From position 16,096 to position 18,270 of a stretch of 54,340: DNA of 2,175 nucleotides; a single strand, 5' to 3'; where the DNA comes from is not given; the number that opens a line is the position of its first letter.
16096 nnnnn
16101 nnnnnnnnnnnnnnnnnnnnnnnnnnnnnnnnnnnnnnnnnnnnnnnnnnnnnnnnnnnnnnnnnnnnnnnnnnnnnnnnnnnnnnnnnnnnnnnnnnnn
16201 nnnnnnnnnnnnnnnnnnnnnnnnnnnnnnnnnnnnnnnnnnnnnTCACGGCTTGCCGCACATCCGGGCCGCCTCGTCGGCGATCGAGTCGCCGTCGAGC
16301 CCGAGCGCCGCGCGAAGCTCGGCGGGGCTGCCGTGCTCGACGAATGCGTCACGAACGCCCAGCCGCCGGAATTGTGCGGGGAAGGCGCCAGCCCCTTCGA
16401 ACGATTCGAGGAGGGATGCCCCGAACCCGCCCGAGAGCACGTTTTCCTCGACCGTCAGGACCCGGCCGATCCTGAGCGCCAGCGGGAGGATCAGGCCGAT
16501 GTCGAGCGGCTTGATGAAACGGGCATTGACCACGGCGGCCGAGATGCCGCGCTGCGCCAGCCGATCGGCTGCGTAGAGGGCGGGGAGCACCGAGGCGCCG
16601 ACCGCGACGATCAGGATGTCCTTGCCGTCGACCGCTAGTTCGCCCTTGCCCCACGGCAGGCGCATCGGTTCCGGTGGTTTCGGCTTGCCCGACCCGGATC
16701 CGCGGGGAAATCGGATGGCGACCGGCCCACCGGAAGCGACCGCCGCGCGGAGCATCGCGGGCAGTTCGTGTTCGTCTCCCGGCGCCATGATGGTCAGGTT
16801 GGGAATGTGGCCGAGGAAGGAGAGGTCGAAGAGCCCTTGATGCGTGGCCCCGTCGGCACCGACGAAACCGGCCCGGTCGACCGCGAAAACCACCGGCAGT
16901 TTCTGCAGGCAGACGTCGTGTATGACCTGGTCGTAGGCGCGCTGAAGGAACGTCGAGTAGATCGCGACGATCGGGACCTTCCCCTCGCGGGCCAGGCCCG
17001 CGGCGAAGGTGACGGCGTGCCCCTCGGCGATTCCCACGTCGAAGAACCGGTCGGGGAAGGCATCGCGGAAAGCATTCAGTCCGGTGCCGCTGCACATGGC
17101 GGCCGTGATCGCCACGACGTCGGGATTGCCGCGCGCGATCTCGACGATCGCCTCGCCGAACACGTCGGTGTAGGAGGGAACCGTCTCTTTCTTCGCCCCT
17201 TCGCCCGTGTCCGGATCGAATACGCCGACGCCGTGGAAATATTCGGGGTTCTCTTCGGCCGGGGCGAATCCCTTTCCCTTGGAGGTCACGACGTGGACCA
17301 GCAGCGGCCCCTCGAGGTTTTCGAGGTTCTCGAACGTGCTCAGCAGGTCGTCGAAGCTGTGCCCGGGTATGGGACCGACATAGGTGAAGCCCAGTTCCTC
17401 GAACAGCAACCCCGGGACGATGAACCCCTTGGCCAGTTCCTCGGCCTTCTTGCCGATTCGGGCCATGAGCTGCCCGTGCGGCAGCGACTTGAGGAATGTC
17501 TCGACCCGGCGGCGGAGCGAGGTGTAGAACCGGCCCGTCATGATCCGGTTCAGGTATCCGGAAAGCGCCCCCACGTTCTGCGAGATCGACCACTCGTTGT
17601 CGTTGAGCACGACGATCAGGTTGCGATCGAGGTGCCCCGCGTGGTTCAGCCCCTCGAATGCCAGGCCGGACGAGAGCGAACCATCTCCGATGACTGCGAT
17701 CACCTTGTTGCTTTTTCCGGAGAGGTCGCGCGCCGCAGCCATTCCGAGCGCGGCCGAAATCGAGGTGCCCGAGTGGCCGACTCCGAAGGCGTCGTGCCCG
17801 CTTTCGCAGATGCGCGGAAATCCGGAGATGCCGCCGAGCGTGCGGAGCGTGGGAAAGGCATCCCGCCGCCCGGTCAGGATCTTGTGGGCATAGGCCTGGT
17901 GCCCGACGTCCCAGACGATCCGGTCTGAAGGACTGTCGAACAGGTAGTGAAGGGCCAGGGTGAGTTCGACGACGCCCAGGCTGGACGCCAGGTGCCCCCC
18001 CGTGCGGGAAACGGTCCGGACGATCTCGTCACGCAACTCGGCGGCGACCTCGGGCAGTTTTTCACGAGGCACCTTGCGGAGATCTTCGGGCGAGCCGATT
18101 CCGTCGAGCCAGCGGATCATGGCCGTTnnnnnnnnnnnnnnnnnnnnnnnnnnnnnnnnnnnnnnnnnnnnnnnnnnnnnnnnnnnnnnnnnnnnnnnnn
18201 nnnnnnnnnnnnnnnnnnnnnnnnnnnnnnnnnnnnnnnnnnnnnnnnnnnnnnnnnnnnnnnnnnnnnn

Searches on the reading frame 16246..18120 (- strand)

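Call 21: search_protein_families(library=pfam, proteins=[window:16246-18120:-], max_evalue=0.00001)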
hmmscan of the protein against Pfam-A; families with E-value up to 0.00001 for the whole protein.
window:16246-18120:- (624 aa): 5 families
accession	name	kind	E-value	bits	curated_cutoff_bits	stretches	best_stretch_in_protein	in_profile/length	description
PF13292.11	DXP_synthase_N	-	3e-118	394.5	21.2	1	5-279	1-274/274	1-deoxy-D-xylulose-5-phosphate synthase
PF02779.29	Transket_pyr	-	1.8e-46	158.4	27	1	316-475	4-171/174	Transketolase, pyrimidine binding domain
PF02780.25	Transketolase_C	-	8.9e-30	103.6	25.9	1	491-613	1-124/124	Transketolase, C-terminal domain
PF02775.26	TPP_enzyme_C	-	1.8e-06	28.3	21.9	1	110-177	23-84/151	Thiamine pyrophosphate enzyme, C-terminal TPP binding domain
PF00676.26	E1_dh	-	3.6e-06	26.6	22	1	117-181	103-167/300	Dehydrogenase E1 component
